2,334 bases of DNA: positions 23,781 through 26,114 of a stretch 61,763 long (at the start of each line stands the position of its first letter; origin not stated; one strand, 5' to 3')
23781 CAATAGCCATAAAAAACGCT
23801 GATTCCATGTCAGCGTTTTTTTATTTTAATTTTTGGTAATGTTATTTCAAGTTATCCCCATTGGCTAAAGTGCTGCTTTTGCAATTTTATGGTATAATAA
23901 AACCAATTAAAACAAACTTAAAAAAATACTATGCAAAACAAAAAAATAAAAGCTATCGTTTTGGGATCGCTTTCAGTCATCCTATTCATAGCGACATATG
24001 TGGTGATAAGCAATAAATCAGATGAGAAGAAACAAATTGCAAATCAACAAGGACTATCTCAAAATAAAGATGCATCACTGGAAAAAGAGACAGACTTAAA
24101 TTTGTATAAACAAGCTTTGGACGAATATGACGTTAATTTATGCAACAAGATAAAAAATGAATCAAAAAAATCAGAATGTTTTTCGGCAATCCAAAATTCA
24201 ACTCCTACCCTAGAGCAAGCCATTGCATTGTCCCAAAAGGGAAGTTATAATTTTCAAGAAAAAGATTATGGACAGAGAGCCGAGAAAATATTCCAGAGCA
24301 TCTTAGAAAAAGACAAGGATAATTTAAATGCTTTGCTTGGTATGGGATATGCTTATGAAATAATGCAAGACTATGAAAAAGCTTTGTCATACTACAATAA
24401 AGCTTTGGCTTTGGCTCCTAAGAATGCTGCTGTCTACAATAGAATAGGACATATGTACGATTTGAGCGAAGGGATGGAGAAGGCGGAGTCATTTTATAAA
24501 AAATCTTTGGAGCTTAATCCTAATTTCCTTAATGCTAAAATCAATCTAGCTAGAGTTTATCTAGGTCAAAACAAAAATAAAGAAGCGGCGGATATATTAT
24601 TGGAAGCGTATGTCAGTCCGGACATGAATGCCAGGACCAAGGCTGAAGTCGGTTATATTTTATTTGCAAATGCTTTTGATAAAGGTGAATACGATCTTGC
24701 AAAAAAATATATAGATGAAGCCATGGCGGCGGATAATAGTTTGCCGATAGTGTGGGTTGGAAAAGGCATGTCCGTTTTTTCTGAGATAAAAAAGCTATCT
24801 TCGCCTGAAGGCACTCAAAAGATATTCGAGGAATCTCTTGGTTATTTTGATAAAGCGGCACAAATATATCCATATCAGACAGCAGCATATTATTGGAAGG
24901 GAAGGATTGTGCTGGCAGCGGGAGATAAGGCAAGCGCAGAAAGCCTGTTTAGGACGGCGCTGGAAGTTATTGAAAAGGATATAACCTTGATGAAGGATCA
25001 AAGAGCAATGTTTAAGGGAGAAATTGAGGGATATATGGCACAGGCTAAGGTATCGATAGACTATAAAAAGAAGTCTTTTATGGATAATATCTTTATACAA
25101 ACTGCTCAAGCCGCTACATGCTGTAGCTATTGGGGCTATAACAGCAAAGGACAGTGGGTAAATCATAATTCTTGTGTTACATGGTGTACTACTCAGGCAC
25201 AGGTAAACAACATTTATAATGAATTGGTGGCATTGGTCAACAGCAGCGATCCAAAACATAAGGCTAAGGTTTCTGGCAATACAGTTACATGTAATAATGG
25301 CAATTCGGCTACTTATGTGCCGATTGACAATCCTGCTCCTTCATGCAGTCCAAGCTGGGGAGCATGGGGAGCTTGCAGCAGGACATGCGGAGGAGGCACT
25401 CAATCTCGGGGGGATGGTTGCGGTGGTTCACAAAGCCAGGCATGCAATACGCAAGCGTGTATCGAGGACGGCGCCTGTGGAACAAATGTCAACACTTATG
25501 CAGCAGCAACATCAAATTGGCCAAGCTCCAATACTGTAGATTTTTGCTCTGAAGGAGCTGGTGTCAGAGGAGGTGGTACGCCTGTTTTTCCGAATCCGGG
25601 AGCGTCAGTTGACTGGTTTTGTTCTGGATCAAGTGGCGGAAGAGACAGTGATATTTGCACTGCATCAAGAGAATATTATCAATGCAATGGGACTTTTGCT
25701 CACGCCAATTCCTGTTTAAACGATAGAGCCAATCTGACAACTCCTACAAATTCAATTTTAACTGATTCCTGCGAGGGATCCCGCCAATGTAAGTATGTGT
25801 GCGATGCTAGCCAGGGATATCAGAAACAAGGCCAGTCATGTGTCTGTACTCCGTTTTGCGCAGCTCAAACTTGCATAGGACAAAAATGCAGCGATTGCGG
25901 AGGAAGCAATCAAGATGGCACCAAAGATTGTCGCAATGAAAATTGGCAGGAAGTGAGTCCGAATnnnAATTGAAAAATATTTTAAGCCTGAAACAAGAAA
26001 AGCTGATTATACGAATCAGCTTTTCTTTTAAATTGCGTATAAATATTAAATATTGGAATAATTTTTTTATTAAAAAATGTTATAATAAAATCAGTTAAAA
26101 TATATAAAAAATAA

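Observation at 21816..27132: Tandem array of three signal-anchored cysteine-rich paralogs; two combine TPR repeats with a thrombospondin type-1-like repeat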

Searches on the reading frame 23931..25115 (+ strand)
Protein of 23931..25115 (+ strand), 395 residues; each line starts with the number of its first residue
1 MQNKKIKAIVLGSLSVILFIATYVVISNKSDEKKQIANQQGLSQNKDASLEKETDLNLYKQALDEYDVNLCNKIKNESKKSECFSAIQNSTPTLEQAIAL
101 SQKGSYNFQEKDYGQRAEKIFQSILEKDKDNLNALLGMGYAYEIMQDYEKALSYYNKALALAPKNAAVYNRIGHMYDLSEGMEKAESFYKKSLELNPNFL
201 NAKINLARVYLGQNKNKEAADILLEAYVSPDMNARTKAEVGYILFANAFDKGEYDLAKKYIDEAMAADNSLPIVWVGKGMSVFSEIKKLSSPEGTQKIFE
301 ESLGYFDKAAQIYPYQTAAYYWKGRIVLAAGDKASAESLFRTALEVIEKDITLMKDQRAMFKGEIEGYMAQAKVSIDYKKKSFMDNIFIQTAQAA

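Call 43: find_homologous_proteins(query=window:23931-25115:+, max_evalue=0.00001)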
Query window:23931-25115:+ (395 aa): 60 proteins with E <= 0.00001 among 5459 candidates.
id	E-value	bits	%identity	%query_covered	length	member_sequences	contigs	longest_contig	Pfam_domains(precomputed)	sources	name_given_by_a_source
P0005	2.8e-249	844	100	100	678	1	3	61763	PF14559.13,PF13431.13,PF23914.2,PF00515.35,PF13424.13,PF13176.13,PF13432.13,PF13428.13,PF13181.13,PF07719.24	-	-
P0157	1.4e-115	404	60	81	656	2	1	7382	PF13431.13,PF23914.2,PF13414.13,PF13176.13,PF13428.13,PF14559.13,PF00515.35,PF12895.14,PF13424.13,PF21033.5,PF13432.13,PF13181.13,PF07719.24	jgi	-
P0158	2.6e-111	390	51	100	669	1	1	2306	PF13431.13,PF23914.2,PF13414.13,PF13176.13,PF13428.13,PF14559.13,PF00515.35,PF12895.14,PF13424.13,PF21033.5,PF13432.13,PF13181.13,PF07719.24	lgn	-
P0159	3.4e-110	387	59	76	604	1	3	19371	PF14559.13,PF13431.13,PF13414.13,PF00515.35,PF13424.13,PF13176.13,PF13432.13,PF13428.13,PF13181.13,PF07719.24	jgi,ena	-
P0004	7.2e-99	349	46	100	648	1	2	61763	PF13431.13,PF23914.2,PF25062.2,PF13414.13,PF13176.13,PF13428.13,PF13374.13,PF14559.13,PF00515.35,PF13424.13,PF21033.5,PF13432.13,PF13181.13,PF07719.24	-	-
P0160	1.4e-28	118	32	82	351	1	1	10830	PF13431.13,PF23914.2,PF25060.1,PF13414.13,PF13176.13,PF13428.13,PF13374.13,PF14559.13,PF00515.35,PF13424.13,PF21033.5,PF13432.13,PF13181.13,PF07719.24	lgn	-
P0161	1.3e-19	89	32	62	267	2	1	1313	PF13431.13,PF13414.13,PF13176.13,PF13428.13,PF13374.13,PF14559.13,PF13371.13,PF00515.35,PF13424.13,PF21033.5,PF13432.13,PF13181.13,PF07719.24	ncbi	-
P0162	1.4e-14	72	37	24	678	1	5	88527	PF25063.1,PF03704.24,PF13431.13,PF23914.2,PF13414.13,PF13176.13,PF13428.13,PF13374.13,PF14559.13,PF24575.2,PF13371.13,PF00515.35,PF12895.14,PF13424.13,PF13432.13,PF13429.13,PF13181.13,PF14561.13,PF07719.24,PF13174.13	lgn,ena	-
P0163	5.0e-14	70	35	24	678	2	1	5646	PF25063.1,PF13431.13,PF23914.2,PF13414.13,PF13176.13,PF13428.13,PF13374.13,PF14559.13,PF24575.2,PF13371.13,PF00515.35,PF12895.14,PF13424.13,PF13432.13,PF13429.13,PF13181.13,PF14561.13,PF07719.24,PF13174.13,PF20308.5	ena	-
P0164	7.2e-14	70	34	37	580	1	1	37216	PF25063.1,PF14863.13,PF14853.13,PF13431.13,PF23914.2,PF25062.2,PF13414.13,PF13176.13,PF13428.13,PF25064.2,PF13374.13,PF14559.13,PF24575.2,PF13371.13,PF00515.35,PF12895.14,PF13424.13,PF21033.5,PF13432.13,PF13181.13,PF14561.13,PF07719.24,PF13174.13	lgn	-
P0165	7.3e-14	70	27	27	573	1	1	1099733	PF25063.1,PF13431.13,PF23914.2,PF13414.13,PF13176.13,PF24885.2,PF13428.13,PF04733.21,PF25064.2,PF13374.13,PF14559.13,PF24575.2,PF13371.13,PF00515.35,PF12895.14,PF13424.13,PF21033.5,PF13432.13,PF13181.13,PF14561.13,PF07719.24,PF13174.13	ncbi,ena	-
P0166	4.0e-13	67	34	23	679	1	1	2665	PF03704.24,PF13414.13,PF23241.2,PF13374.13,PF24575.2,PF00515.35,PF13424.13,PF13429.13,PF14561.13,PF07719.24,PF13174.13,PF25063.1,PF13431.13,PF23914.2,PF25062.2,PF07720.19,PF13176.13,PF13428.13,PF25064.2,PF14559.13,PF13371.13,PF12895.14,PF21033.5,PF13432.13,PF13181.13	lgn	-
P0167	7.8e-12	63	33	24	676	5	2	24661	PF13431.13,PF23914.2,PF13414.13,PF13176.13,PF13428.13,PF13374.13,PF14559.13,PF24575.2,PF13371.13,PF00515.35,PF12895.14,PF13424.13,PF21033.5,PF13432.13,PF13429.13,PF13181.13,PF14561.13,PF07719.24,PF13174.13,PF20308.5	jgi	-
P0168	8.8e-12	63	27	44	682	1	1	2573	PF25060.1,PF13414.13,PF12569.15,PF09613.17,PF23241.2,PF13374.13,PF07721.21,PF24575.2,PF00515.35,PF13424.13,PF13429.13,PF14561.13,PF07719.24,PF13174.13,PF20308.5,PF25063.1,PF13431.13,PF23914.2,PF25062.2,PF20225.5,PF25058.2,PF23300.4,PF13176.13,PF13428.13,PF25064.2,PF14559.13,PF13371.13,PF12895.14,PF2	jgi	jgi:tetratricopeptide (TPR) repeat protein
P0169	9.3e-12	63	31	34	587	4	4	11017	PF25063.1,PF13431.13,PF23914.2,PF25062.2,PF13414.13,PF13176.13,PF13428.13,PF13374.13,PF14559.13,PF24575.2,PF00515.35,PF12895.14,PF13424.13,PF21033.5,PF13432.13,PF09295.17,PF13429.13,PF13181.13,PF07719.24,PF13174.13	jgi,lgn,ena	-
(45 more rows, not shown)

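Call 45: find_encoding_contigs(protein=P0159, flank=10000, max_places=3)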
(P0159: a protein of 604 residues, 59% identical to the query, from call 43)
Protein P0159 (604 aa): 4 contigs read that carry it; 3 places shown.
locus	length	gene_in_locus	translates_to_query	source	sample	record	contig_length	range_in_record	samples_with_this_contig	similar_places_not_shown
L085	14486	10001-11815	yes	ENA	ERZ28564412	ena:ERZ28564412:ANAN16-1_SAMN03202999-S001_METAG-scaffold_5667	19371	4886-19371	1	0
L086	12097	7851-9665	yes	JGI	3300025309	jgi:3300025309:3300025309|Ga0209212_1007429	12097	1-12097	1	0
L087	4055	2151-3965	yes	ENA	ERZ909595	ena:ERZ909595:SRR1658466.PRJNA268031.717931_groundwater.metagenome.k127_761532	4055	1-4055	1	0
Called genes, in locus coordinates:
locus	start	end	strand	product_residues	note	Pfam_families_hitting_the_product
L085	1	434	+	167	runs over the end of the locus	-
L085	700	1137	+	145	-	PF09997:DUF2238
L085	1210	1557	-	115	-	PF00453:Ribosomal_L20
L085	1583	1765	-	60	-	-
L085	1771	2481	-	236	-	PF05198:IF3_N, PF00707:IF3_C (weak)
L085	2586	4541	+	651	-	PF06480:FtsH_ext (weak), PF06068:TIP49 (faint), PF00004:AAA, PF23902:AAA_lid_PRS2_C (faint), PF17862:AAA_lid_3, PF01434:Peptidase_M41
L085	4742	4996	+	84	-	-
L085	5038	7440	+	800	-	PF00690:Cation_ATPase_N, PF00122:E1-E2_ATPase, PF00702:Hydrolase, PF00689:Cation_ATPase_C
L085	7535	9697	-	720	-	PF17191:RecG_wedge, PF01336:tRNA_anti-codon (weak), PF00270:DEAD, PF04851:ResIII, PF00271:Helicase_C, PF19833:RecG_dom3_C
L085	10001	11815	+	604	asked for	PF13176:TPR_7 (faint), PF13428:TPR_14 (faint), PF13424:TPR_12 (faint), PF13431:TPR_17 (faint), PF00515:TPR_1 (weak), PF07719:TPR_2 (weak), PF13414:TPR_11 (weak), PF14559:TPR_19 (weak), +2 more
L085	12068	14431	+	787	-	-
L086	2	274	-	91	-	?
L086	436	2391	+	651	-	PF06480:FtsH_ext (weak), PF06068:TIP49 (faint), PF00004:AAA, PF23902:AAA_lid_PRS2_C (faint), PF17862:AAA_lid_3, PF01434:Peptidase_M41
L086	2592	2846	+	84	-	-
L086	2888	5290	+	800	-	PF00690:Cation_ATPase_N, PF00122:E1-E2_ATPase, PF00702:Hydrolase, PF00689:Cation_ATPase_C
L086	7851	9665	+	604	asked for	PF13176:TPR_7 (faint), PF13428:TPR_14 (faint), PF13424:TPR_12 (faint), PF13431:TPR_17 (faint), PF00515:TPR_1 (weak), PF07719:TPR_2 (weak), PF13414:TPR_11 (weak), PF14559:TPR_19 (weak), +2 more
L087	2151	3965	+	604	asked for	PF13176:TPR_7 (faint), PF13428:TPR_14 (faint), PF13424:TPR_12 (faint), PF13431:TPR_17 (faint), PF00515:TPR_1 (weak), PF07719:TPR_2 (weak), PF13414:TPR_11 (weak), PF14559:TPR_19 (weak), +2 more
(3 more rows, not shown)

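Call 46: find_encoding_contigs(protein=P0157, flank=10000, max_places=3)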
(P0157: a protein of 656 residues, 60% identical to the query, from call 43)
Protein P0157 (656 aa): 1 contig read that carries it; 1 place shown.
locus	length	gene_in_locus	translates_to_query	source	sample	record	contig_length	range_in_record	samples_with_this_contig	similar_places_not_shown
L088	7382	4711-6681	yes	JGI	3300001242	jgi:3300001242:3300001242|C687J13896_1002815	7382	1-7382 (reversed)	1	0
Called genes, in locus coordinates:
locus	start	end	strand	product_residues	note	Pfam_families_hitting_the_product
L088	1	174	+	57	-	?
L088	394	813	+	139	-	PF06966:DUF1295 (weak), PF04191:PEMT, PF04140:ICMT, PF01222:ERG4_ERG24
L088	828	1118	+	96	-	-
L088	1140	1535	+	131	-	PF05635:23S_rRNA_IVP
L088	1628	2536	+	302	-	PF02775:TPP_enzyme_C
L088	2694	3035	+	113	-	PF04480:DUF559, PF18741:MTES_1575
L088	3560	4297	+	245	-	PF01145:Band_7, PF13421:Band_7_1 (weak)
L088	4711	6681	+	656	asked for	PF07719:TPR_2 (faint), PF23914:TPR_CcmH_CycH (faint), PF12895:ANAPC3 (faint), PF13414:TPR_11 (faint), PF13424:TPR_12 (faint), PF00515:TPR_1 (weak), PF00515:TPR_1, PF14559:TPR_19, +6 more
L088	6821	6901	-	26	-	-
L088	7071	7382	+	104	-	?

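Call 92: find_encoding_contigs(protein=P0160, flank=10000, max_places=3)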
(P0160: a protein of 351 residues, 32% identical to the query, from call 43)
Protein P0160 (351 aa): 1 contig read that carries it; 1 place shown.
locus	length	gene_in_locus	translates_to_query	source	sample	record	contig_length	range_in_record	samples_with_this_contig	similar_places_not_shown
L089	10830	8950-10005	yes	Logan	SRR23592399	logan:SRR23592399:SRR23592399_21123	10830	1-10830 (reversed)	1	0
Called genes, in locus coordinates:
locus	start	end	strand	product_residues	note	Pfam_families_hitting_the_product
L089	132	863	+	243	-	PF00849:PseudoU_synth_2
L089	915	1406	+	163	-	PF01245:Ribosomal_L19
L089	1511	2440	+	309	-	PF01699:Na_Ca_ex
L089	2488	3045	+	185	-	PF01923:Cob_adeno_trans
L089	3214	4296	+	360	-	PF11141:DUF2914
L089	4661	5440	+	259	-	PF13462:Thioredoxin_4, PF13098:Thioredoxin_2 (weak), PF01323:DSBA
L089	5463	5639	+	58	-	-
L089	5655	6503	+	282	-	PF00763:THF_DHG_CYH, PF02882:THF_DHG_CYH_C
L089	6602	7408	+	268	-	PF04402:SIMPL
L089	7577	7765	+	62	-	PF00584:SecE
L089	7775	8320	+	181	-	PF02357:NusG, PF00467:KOW (weak), PF23284:KOW2_Spt5 (weak)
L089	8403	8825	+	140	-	PF03946:Ribosomal_L11_N, PF00298:Ribosomal_L11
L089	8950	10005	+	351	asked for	PF25060:ARM_TT21_2nd (faint), PF07719:TPR_2 (faint), PF13181:TPR_8 (faint), PF00515:TPR_1, PF13414:TPR_11 (weak), PF13431:TPR_17 (weak), PF00515:TPR_1 (weak), PF13431:TPR_17 (weak), +8 more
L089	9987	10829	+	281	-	?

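Call 93: find_encoding_contigs(protein=P0158, flank=10000, max_places=3)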
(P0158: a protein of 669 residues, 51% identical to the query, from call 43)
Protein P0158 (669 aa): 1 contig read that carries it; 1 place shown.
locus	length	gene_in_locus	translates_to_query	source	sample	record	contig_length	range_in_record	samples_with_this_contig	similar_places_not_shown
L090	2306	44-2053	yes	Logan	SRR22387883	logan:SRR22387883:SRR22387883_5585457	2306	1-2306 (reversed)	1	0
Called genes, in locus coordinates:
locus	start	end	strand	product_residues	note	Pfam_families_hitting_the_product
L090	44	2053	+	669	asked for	PF07719:TPR_2 (faint), PF13181:TPR_8 (faint), PF23914:TPR_CcmH_CycH (faint), PF12895:ANAPC3 (faint), PF13414:TPR_11 (faint), PF13424:TPR_12 (weak), PF00515:TPR_1, PF14559:TPR_19 (weak), +5 more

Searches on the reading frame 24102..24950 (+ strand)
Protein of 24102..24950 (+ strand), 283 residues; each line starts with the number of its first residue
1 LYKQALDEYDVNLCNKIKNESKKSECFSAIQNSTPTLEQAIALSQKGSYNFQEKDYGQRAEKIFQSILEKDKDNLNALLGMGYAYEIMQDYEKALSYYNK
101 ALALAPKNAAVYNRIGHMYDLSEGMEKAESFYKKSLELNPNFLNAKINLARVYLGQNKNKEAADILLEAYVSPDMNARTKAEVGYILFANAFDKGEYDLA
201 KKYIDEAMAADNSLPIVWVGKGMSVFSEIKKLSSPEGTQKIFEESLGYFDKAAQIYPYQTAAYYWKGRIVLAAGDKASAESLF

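Call 41: find_related_loci(query=A5, collection=metagenome_contigs, flank=8000)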
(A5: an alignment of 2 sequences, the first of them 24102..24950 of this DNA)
Query A5 (283 aa) in metagenome_contigs; peptide patterns used: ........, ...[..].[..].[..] (x = any residue, [..] = any of these).
228 stretches matched a pattern, but none encodes a relative of the query by tblastn (E <= 1e-3).

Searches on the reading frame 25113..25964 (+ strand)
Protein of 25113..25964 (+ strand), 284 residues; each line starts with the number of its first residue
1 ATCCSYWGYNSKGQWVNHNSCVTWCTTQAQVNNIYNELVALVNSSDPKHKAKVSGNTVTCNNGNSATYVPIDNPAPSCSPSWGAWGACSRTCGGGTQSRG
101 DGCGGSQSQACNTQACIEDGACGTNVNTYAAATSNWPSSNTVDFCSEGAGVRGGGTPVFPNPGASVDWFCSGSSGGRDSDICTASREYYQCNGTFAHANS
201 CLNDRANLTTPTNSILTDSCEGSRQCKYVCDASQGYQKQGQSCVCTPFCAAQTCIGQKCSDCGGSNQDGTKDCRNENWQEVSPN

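Call 5: search_protein_families(library=pfam, proteins=[window:25113-25964:+], max_evalue=10)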
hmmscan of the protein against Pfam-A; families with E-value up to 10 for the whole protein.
seq(284 aa): 1 family
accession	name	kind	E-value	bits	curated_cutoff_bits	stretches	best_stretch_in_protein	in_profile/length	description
PF00090.25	TSP_1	-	0.025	15.2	21.6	1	82-114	3-37/49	Thrombospondin type 1 domain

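Call 7: find_homologous_proteins(query=window:25113-25964:+, max_evalue=0.001)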
Query seq(284 aa) (284 aa): 3 proteins with E <= 0.001 among 331 candidates.
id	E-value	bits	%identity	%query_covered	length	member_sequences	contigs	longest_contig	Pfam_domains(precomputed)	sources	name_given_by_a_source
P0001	2.0e-6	46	48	22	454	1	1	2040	PF00090.26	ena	-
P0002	7.6e-6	44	63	16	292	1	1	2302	PF00404.25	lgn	-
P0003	1.9e-4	39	58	13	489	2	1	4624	-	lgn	-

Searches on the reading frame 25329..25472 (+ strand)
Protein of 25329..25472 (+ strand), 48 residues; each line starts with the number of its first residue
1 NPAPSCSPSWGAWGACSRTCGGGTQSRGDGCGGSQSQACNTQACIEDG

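Call 5: search_protein_families(library=pfam, proteins=[window:25329-25472:+], max_evalue=10)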
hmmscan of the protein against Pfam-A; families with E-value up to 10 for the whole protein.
seq(48 aa): 4 families
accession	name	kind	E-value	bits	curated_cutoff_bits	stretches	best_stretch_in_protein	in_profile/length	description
PF00090.25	TSP_1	-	0.00029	21.4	21.6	1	10-42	3-37/49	Thrombospondin type 1 domain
PF19028.6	TSP1_spondin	-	0.00065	20.4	41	1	9-27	5-23/52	Spondin-like TSP1 domain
PF19030.6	TSP1_ADAMTS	-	0.0016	19.1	23.8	1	11-44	4-38/55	Thrombospondin type 1 domain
PF19035.6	TSP1_CCN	-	0.052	14.3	27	1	6-44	1-44/44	CCN3 Nov like TSP1 domain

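Call 25: search_solved_structures(query=A3, max_evalue=1, show_alignments=3)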
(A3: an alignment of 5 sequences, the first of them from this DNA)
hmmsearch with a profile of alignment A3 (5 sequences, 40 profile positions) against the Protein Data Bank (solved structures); distinct sequences matched with E-value up to 1: 44.
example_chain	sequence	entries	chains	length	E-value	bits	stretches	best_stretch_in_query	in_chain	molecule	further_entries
7yyk_A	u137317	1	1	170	5.8e-10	42.6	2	6-29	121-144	Thrombospondin-1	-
1lsl_A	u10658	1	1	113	1.2e-09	41.6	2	5-30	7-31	Thrombospondin 1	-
3r6b_A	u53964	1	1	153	3.9e-09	39.9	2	5-28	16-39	Thrombospondin-1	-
9cca_A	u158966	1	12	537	1.1e-06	32.1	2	9-23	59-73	Circumsporozoite protein,Pyridoxal 5'-phosphate synthase subunit Pdx1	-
12em_B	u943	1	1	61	1e-05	29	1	6-29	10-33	Thrombospondin-1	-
1vex_A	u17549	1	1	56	2.3e-05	27.9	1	4-24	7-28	F-spondin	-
4okr_A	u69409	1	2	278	2.9e-05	27.6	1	2-25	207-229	Micronemal protein MIC2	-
4oku_A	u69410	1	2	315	3.4e-05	27.3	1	2-25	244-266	Micronemal protein MIC2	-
9c6t_A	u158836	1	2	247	6.3e-05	26.5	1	5-36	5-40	Isthmin-1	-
2bbx_A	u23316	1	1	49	8.6e-05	26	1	1-33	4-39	Thrombospondin-related anonymous protein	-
9cca_G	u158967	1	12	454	9e-05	26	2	9-23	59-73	Circumsporozoite protein,Pyridoxal 5'-phosphate synthase subunit PDX2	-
4hqf_A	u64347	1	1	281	0.0008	23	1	1-25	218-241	Thrombospondin-related anonymous protein, TRAP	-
3t5o_A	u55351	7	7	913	0.0017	21.9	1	2-24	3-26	Complement component C6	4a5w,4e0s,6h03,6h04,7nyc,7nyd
8b0f_B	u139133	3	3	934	0.0017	21.9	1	2-24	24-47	Complement component C6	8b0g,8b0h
8ay1_A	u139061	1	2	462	0.002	21.7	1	5-24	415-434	GDP-fucose protein O-fucosyltransferase 2,Spondin-1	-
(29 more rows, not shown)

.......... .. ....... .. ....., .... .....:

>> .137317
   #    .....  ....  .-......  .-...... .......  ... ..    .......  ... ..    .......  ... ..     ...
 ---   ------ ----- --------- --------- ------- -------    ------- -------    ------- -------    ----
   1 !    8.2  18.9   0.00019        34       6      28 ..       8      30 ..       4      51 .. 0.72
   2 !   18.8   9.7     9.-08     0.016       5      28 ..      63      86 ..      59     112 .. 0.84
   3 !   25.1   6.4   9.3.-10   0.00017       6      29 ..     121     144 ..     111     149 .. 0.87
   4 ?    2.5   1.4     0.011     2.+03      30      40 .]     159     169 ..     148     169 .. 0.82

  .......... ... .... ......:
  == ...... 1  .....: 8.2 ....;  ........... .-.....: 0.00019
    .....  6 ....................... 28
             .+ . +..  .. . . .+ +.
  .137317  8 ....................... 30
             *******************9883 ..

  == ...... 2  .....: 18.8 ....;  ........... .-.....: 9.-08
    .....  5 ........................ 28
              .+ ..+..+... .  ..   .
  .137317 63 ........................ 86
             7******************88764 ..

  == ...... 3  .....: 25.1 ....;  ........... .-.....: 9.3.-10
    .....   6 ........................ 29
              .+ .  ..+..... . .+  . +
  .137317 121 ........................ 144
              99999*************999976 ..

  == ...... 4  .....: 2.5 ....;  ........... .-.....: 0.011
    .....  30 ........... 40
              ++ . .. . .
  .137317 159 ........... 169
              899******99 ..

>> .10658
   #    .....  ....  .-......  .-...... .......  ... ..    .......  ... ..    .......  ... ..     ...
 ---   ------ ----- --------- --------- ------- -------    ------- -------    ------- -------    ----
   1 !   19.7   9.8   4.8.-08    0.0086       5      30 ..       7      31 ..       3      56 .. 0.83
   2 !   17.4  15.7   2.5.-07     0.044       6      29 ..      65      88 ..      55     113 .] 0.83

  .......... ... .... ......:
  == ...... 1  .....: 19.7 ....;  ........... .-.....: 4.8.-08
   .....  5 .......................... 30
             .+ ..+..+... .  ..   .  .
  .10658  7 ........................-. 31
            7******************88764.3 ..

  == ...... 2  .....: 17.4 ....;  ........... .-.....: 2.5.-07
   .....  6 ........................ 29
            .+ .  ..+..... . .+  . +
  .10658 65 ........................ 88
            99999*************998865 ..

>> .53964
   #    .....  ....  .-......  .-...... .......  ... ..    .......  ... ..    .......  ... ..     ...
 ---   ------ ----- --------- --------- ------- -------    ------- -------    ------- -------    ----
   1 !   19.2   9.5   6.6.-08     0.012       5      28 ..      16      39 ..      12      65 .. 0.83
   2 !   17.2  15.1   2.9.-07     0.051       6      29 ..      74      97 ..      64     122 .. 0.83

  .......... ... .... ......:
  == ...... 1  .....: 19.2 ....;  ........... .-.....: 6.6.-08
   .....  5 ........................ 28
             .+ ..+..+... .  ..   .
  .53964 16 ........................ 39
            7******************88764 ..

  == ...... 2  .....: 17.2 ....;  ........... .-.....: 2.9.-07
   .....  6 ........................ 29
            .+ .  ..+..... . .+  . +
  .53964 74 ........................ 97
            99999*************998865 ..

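Call 51: find_homologous_proteins(query=A3, max_evalue=0.001)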
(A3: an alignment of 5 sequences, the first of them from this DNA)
Query A3 (5 sequences) (40 aa, profile of the alignment): 7 proteins with E <= 0.001 among 201 candidates.
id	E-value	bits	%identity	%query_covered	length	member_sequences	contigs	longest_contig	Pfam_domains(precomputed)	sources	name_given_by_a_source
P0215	6.6e-6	44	55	80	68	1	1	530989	-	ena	-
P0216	6.2e-5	41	48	90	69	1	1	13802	PF00090.26,PF19028.7,PF19030.7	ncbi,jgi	jgi:hypothetical protein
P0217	2.2e-4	39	57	57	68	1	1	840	PF00090.26,PF19028.7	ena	-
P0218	3.9e-4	38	48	73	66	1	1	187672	PF00090.26,PF19028.7,PF22195.3,PF19030.7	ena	-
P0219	4.8e-4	38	40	90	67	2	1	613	PF00090.26,PF19028.7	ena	-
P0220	5.3e-4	38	68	55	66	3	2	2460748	PF00090.26,PF19028.7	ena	-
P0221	6.3e-4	38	68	55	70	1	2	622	PF00090.26,PF19028.7,PF19030.7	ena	-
